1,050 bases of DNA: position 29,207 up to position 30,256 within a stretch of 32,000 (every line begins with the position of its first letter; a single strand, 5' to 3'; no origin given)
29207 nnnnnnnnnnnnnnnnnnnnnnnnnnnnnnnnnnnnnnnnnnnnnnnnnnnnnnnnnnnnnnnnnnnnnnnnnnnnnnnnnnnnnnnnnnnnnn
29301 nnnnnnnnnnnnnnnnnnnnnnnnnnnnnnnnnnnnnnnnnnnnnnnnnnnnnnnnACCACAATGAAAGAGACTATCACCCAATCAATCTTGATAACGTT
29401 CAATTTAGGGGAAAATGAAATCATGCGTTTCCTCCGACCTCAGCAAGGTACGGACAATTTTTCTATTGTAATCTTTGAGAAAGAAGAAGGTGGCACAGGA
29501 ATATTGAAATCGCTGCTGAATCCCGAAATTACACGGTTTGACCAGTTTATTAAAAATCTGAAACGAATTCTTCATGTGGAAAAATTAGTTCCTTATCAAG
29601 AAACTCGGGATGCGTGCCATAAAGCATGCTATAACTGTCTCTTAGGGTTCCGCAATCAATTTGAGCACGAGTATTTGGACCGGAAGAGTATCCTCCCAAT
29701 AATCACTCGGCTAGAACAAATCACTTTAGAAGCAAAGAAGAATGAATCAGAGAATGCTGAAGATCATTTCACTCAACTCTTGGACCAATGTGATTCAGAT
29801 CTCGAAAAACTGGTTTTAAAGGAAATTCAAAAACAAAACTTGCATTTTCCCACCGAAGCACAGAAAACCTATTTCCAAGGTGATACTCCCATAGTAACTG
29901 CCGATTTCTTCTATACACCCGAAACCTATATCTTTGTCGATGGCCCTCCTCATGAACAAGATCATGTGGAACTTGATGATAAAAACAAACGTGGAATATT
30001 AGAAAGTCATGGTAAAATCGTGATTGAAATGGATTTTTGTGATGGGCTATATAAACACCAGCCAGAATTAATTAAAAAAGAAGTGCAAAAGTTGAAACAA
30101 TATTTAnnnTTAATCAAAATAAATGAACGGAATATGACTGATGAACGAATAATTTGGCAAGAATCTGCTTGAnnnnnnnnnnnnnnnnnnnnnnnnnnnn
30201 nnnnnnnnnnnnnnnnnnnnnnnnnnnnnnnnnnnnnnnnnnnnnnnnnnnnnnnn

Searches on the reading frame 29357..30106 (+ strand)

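Call 94: search_protein_families(library=pfam, proteins=[window:29357-30106:+], max_evalue=5)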
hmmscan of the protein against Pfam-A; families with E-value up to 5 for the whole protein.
window:29357-30106:+ (250 aa): 1 family
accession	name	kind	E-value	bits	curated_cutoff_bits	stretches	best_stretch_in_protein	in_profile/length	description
PF09369.15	MZB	-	0.0011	20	24.2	1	10-95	8-80/80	MrfA Zn-binding domain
